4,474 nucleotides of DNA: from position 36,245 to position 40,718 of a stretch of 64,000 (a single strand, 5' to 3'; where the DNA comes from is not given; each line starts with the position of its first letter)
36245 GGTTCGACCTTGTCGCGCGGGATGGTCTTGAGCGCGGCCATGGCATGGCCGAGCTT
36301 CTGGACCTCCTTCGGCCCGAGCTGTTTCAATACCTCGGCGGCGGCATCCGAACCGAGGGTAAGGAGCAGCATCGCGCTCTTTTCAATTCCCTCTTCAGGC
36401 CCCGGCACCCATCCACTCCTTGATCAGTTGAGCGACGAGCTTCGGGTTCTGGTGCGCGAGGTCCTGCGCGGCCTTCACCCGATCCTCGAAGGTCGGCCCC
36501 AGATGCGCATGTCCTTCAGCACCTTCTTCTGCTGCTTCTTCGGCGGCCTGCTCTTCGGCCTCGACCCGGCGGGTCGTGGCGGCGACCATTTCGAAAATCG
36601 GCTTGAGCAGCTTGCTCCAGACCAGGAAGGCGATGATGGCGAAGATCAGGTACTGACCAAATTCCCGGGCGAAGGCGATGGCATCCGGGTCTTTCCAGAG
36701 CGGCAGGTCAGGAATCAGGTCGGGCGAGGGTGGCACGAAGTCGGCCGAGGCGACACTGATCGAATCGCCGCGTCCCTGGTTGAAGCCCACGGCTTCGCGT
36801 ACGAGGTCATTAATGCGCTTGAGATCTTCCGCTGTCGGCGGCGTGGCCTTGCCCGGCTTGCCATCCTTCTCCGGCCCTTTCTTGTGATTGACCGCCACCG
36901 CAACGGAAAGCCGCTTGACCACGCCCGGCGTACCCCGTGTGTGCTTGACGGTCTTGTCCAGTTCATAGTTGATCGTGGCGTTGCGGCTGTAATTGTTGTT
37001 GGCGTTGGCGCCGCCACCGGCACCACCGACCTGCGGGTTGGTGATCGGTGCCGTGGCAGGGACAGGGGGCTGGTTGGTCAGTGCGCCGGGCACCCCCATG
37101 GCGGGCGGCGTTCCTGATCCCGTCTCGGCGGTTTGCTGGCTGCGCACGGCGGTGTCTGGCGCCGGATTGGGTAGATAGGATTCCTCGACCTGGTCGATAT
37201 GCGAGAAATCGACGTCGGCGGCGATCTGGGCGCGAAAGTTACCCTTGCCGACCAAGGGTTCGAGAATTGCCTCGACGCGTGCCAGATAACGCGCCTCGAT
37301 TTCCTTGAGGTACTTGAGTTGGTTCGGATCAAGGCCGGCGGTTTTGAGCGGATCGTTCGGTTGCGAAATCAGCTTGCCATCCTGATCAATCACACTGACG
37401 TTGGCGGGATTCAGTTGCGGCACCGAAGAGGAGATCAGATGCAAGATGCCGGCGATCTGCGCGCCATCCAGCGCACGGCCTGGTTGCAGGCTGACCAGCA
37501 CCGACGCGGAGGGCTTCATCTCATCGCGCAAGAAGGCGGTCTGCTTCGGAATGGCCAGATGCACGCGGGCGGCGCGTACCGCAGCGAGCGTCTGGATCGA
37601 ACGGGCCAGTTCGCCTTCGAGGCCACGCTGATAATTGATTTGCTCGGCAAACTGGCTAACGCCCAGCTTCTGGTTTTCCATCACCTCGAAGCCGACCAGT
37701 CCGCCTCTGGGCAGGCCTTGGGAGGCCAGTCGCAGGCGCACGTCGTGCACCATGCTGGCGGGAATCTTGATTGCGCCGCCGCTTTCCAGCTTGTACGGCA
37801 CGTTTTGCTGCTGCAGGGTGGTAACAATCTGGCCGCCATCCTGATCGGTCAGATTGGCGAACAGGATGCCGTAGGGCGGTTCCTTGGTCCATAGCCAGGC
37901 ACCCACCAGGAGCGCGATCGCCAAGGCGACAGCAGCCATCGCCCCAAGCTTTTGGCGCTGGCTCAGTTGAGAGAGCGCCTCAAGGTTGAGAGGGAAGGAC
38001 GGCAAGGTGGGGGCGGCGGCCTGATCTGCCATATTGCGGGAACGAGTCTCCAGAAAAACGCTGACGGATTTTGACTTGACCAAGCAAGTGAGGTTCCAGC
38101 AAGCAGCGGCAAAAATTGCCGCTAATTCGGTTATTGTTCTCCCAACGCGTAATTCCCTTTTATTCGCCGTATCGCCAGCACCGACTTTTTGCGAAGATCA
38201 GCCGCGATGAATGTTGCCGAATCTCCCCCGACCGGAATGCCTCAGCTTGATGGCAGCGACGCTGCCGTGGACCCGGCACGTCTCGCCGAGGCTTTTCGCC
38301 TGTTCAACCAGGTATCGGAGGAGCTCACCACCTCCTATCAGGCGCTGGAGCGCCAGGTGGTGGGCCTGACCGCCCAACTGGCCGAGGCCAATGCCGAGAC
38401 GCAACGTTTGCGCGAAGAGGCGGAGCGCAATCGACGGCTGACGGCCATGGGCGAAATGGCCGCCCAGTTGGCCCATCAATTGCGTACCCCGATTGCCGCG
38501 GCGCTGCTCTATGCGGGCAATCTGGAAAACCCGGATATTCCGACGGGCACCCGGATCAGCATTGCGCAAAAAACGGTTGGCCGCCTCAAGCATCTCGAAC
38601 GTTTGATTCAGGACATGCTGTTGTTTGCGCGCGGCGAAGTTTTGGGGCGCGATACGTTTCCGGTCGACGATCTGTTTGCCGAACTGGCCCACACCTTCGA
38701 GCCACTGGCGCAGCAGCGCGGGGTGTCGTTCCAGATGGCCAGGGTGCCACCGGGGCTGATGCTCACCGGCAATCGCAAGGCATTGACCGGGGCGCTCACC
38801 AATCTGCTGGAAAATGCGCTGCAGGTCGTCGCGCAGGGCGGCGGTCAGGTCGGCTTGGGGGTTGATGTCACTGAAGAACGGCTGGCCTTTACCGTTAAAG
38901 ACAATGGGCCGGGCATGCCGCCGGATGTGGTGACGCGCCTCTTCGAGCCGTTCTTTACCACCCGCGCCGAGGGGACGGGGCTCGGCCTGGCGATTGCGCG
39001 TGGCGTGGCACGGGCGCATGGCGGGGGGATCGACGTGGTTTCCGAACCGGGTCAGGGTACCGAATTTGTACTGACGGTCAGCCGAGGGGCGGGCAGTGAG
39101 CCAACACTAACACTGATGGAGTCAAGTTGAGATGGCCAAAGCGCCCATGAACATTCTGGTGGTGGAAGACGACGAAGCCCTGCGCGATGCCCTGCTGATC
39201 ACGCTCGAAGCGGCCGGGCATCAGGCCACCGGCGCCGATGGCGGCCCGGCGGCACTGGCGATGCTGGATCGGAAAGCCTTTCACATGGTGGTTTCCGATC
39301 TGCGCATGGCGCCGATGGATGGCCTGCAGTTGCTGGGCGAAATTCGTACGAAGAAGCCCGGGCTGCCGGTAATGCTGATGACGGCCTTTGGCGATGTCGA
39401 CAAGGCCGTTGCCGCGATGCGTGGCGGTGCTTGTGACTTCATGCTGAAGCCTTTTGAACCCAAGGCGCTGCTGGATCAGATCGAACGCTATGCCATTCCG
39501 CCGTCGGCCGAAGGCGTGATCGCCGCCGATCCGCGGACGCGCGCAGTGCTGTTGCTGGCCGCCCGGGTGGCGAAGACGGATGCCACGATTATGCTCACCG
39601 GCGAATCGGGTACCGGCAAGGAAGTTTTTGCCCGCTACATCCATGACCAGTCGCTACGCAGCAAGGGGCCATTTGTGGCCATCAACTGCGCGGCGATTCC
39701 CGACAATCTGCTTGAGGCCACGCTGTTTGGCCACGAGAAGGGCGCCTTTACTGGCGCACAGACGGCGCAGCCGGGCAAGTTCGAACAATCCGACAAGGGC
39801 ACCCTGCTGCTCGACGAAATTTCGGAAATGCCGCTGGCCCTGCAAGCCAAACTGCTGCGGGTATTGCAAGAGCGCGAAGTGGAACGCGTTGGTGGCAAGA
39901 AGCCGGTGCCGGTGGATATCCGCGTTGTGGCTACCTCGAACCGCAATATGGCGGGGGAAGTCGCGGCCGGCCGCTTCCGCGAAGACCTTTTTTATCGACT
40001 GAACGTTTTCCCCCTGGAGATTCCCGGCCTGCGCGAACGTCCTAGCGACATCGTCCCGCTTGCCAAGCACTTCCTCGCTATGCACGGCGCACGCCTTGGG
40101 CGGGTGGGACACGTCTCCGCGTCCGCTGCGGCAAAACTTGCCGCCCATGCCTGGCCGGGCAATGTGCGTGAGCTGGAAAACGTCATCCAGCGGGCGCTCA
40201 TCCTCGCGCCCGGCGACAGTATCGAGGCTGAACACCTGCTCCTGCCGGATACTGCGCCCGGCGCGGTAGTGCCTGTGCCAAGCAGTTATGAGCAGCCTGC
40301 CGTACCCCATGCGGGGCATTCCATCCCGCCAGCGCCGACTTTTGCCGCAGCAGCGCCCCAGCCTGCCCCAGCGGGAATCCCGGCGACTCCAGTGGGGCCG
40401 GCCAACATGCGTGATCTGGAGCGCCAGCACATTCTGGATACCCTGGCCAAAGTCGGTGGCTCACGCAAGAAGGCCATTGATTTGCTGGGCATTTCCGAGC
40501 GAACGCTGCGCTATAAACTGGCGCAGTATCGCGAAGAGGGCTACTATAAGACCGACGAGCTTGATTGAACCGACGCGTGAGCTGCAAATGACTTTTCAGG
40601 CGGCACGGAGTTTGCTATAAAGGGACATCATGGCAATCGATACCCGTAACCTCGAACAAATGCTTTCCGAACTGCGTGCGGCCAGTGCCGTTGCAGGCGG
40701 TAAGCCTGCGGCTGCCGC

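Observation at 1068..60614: Over-represented asymmetric 26-nt dispersed motif (14 copies in 64 kb): candidate DNA-uptake-sequence-like or other genome-wide signal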

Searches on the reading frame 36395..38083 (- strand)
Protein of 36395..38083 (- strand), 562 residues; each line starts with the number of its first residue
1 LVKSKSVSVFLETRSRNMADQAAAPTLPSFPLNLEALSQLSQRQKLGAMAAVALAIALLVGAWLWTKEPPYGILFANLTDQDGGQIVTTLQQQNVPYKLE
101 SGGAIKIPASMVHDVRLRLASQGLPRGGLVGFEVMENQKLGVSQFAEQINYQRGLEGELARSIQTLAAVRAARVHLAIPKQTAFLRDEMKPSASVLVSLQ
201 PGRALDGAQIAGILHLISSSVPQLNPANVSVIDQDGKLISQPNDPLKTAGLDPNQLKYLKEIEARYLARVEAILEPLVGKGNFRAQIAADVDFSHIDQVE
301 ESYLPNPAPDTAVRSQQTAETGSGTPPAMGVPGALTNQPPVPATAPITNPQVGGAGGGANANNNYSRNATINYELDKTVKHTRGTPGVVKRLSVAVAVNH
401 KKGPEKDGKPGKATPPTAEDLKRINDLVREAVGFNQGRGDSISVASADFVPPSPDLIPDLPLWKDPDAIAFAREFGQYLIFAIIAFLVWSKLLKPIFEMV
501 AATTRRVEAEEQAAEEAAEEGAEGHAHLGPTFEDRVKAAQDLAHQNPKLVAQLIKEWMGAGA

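Call 18: find_related_loci(query=window:36395-38083:-, collection=metagenome_contigs, flank=10000)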
Query window:36395-38083:- (562 aa) in metagenome_contigs; peptide patterns used: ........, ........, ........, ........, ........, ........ (x = any residue, [..] = any of these).
440 stretches matched a pattern; 56 encode a relative of the query (tblastn E <= 1e-3); 55 distinct loci.
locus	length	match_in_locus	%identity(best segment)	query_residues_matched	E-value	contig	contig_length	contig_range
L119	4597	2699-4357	92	10-562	0e+0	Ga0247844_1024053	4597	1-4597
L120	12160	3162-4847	78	3-562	0e+0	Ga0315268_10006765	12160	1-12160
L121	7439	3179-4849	77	10-560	0e+0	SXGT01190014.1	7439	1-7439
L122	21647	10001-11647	76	12-561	0e+0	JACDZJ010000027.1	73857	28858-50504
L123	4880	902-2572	76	3-558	0e+0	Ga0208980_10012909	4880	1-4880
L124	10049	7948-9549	72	30-560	0e+0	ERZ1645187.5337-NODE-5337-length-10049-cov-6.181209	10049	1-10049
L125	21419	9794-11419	73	18-561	0e+0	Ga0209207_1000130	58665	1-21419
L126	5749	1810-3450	70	18-561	0e+0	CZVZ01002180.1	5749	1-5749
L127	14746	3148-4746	74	30-559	0e+0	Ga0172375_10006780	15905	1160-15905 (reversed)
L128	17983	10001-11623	70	18-560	0e+0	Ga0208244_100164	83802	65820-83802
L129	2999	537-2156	63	18-559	0e+0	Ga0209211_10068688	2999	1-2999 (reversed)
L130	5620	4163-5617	76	17-502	0e+0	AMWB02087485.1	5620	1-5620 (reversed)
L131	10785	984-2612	63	18-559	0e+0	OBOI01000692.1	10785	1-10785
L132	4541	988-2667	60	13-561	0e+0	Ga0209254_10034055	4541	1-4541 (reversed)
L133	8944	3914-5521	62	29-561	0e+0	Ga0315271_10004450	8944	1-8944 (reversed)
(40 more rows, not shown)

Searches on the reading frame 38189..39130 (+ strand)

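Call 16: search_protein_families(library=pfam, proteins=[window:38189-39130:+], max_evalue=0.01)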
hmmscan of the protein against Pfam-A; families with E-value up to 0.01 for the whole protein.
window:38189-39130:+ (313 aa): 3 families
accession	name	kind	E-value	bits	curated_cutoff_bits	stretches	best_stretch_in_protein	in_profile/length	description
PF02518.31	HATPase_c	-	6.5e-26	91.4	26.4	1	195-298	2-108/111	Histidine kinase-, DNA gyrase B-, and HSP90-like ATPase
PF00512.31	HisKA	-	2.1e-09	37.7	26.9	1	87-150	2-64/66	His Kinase A (phospho-acceptor) domain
PF13581.12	HATPase_c_2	-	0.0041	17.6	27.4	1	202-275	39-110/127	Histidine kinase-like ATPase domain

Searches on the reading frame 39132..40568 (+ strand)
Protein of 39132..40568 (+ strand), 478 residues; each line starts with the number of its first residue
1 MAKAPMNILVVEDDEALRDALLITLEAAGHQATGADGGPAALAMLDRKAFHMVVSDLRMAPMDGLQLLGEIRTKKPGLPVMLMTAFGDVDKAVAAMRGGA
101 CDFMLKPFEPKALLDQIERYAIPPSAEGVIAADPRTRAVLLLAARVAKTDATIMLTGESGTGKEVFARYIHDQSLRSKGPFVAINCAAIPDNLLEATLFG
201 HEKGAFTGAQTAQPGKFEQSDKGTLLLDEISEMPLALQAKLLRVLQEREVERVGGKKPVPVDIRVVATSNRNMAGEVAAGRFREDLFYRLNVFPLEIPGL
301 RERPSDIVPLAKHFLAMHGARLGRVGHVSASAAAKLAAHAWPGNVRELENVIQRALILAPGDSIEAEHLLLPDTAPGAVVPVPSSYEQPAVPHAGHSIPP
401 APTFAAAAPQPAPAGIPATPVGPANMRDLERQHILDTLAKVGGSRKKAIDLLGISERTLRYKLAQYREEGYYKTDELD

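Call 16: search_protein_families(library=pfam, proteins=[window:39132-40568:+], max_evalue=0.01)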
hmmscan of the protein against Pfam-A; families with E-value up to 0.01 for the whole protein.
window:39132-40568:+ (478 aa): 12 families
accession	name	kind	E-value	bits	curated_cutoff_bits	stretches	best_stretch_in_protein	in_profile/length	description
PF00158.32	Sigma54_activat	-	1e-69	234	20.2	1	130-295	2-167/168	Sigma-54 interaction domain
PF00072.30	Response_reg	-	7.4e-25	87.7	30.2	1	8-117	1-110/111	Response regulator receiver domain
PF25601.1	AAA_lid_14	-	4.9e-21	74.8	27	1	301-369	1-70/87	AAA+ ATPase lid domain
PF14532.12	Sigma54_activ_2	-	3.3e-19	69.9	25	1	145-300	16-138/138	Sigma-54 interaction domain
PF02954.25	HTH_8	-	1.1e-11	44.6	22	1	426-466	2-42/42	Bacterial regulatory protein, Fis family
PF07728.20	AAA_5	-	2.1e-07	31.4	22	1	153-275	2-126/139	AAA domain (dynein-related subfamily)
PF01078.27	Mg_chelatase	-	3.9e-05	23.6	20.3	1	208-278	93-165/207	Magnesium chelatase, subunit ChlI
PF13384.12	HTH_23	-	0.00012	22.2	24.6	1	426-471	2-46/50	Homeodomain-like domain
PF07726.17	AAA_3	-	0.0011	19.2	27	1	153-270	2-111/131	ATPase family associated with various cellular activities (AAA)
PF13191.12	AAA_16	-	0.0047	17.9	32.6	0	138-246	11-121/167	AAA ATPase domain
PF07724.20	AAA_2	-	0.0072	16.8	27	0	151-274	4-128/166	AAA domain (Cdc48 subfamily)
PF13245.12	AAA_19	-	0.0084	16.7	25.1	0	145-250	6-120/134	AAA domain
